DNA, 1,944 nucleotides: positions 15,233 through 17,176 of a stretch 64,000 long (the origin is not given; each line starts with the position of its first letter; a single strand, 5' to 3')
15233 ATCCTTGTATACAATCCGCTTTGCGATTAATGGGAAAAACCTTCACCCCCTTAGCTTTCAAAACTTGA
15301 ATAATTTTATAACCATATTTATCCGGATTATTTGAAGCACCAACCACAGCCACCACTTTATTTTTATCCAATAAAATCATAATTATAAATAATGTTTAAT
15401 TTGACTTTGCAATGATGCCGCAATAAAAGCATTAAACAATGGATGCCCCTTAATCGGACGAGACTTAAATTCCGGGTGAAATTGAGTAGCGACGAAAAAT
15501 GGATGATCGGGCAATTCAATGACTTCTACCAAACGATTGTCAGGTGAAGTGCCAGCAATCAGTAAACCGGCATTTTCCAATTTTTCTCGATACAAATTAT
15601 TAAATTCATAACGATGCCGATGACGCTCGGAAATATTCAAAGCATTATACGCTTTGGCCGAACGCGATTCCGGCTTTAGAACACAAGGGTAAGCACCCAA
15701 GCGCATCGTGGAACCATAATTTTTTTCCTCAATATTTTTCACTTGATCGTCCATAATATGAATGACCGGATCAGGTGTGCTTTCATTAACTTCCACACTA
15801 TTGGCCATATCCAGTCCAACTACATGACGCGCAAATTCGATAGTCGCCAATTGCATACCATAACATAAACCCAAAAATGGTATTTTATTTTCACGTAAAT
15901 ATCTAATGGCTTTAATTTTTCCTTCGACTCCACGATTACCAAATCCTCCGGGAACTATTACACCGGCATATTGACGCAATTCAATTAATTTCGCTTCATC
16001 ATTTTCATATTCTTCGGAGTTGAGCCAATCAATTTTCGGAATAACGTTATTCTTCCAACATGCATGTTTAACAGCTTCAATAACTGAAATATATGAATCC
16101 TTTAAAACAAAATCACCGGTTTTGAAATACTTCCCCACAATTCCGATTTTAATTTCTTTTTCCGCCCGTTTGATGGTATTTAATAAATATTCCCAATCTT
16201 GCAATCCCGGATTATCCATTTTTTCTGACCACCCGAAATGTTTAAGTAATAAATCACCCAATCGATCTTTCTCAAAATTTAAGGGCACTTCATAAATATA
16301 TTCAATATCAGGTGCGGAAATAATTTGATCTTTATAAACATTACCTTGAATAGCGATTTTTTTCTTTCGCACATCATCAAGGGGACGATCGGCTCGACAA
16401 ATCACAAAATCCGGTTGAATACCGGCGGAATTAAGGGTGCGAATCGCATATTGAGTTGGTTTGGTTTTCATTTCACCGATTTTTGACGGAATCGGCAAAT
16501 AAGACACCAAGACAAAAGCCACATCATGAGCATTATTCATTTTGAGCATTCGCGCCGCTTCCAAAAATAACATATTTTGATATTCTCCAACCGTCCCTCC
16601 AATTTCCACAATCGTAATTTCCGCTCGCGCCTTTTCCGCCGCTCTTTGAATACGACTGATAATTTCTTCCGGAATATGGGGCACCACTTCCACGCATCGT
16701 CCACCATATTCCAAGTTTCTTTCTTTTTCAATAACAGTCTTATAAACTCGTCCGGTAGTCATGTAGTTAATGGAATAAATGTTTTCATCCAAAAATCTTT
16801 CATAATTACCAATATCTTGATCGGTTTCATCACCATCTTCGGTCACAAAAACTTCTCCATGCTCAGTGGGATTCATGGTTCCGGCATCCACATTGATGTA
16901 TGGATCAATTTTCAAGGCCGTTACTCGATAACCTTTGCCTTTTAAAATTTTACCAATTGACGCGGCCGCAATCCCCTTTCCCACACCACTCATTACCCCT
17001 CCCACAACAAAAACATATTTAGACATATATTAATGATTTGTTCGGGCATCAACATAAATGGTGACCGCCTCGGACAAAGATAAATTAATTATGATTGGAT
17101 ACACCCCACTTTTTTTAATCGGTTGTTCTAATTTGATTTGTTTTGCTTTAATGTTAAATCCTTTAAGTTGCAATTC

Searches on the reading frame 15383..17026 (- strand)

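Call 49: search_protein_families(library=pfam, proteins=[window:15383-17026:-], max_evalue=0.00001)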
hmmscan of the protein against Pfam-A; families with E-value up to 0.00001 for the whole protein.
window:15383-17026:- (547 aa): 3 families
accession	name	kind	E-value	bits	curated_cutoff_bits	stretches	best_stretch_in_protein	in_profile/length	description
PF06418.20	CTP_synth_N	-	2e-104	349.1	26.1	1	3-264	1-263/265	CTP synthase N-terminus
PF00117.34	GATase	-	2.5e-40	138.6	22.8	1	307-536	1-189/190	Glutamine amidotransferase class-I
PF01656.29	CbiA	-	9.1e-06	26.1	25.4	0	8-151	3-54/125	CobQ/CobB/MinD/ParA nucleotide binding domain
